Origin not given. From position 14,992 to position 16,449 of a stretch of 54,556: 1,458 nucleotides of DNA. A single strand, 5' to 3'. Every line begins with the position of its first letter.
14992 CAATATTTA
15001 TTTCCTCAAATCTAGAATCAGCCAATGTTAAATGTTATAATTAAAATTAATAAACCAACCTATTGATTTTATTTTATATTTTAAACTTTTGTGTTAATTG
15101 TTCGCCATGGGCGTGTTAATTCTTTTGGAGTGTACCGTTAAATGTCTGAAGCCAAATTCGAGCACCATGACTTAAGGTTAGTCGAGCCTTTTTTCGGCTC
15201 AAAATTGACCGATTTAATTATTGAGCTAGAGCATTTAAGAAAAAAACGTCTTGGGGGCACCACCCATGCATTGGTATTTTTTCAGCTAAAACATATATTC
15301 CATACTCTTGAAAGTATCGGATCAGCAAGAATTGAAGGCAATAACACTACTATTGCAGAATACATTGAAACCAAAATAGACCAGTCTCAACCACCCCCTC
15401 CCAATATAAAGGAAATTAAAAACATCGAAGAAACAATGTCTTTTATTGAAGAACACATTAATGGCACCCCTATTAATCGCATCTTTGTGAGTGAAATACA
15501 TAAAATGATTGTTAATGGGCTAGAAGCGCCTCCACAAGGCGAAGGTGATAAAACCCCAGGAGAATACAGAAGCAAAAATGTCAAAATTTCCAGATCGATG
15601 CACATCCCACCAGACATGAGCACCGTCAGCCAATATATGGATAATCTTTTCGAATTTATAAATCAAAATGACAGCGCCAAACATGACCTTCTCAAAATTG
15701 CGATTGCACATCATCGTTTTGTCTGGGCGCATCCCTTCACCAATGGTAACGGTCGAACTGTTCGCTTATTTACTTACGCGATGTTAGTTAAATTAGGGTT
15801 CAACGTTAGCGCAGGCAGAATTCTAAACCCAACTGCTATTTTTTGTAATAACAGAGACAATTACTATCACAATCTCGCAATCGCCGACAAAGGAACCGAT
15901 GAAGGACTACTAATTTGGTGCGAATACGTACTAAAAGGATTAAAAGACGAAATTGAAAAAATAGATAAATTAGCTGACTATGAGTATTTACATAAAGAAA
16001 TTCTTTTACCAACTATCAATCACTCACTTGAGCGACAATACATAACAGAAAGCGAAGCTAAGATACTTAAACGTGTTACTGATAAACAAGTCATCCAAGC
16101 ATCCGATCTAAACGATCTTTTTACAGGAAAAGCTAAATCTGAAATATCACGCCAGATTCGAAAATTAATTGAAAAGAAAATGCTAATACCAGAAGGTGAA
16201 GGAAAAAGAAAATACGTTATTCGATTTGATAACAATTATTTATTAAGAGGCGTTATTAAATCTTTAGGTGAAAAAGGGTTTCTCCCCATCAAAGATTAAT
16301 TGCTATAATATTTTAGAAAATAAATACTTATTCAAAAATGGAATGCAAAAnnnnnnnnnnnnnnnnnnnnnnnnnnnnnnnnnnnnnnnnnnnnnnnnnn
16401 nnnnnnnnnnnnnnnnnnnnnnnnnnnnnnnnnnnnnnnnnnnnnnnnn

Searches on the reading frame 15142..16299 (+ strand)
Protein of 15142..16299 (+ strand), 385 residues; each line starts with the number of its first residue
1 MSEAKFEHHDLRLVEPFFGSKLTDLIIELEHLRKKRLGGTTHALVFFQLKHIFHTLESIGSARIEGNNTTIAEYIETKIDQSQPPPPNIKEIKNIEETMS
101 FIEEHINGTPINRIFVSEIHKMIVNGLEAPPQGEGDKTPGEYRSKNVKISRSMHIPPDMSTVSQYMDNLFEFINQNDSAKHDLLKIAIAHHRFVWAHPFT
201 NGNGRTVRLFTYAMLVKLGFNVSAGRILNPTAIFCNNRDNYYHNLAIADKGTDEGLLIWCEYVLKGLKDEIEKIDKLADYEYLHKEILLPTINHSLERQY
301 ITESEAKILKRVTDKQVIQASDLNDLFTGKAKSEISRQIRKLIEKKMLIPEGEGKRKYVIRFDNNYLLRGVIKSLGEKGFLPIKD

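Call 8: search_protein_families(library=pfam, proteins=[window:15142-16299:+], max_evalue=0.01)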
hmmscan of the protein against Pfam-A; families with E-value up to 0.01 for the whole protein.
window:15142-16299:+ (385 aa): 2 families
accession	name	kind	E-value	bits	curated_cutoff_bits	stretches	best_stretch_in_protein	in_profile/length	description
PF02661.23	Fic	-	3.4e-19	69.9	24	1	115-215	6-93/93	Fic/DOC family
PF13784.11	Fic_N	-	0.0026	18.2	26.7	1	55-99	33-77/82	Fic/DOC family N-terminal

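Call 15: search_protein_families(library=padloc, proteins=[window:15142-16299:+], max_evalue=0.01)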
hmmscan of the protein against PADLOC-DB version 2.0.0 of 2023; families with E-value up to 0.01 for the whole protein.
window:15142-16299:+ (385 aa): 13 families
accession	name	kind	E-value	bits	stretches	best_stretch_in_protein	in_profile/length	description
PDLC03963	SoFic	-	2e-47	160.3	1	51-360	54-350/361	-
PDLC04836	PDC-S04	-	3.4e-13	47.3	1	61-258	33-221/244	-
PDLC04966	PDC-S24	-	6.2e-12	43.1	1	152-244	273-364/497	-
PDLC04839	PDC-S04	-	1.8e-11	42.1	1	140-221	80-165/205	-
PDLC04840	PDC-S04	-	3e-11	41.5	1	61-217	19-177/227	-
PDLC04837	PDC-S04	-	2.4e-10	38.1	1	61-212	33-180/234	-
PDLC04838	PDC-S04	-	1.8e-08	32.5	1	140-228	84-175/209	-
PDLC01852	CARF3--CARF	-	2.7e-06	25.5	1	269-359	114-198/208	-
PDLC01860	CARF3--CARF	-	2.3e-05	22.6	1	269-359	114-198/210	-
PDLC01879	CARF3--CARF_TM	-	0.00088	17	1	207-359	118-208/222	-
PDLC05078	PDC-S72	-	0.0023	15.1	0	176-240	166-232/377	-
PDLC04842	PDC-S04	-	0.0045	14.7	0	192-216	107-131/202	-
PDLC04841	PDC-S04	-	0.0088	13.7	0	162-216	177-229/292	-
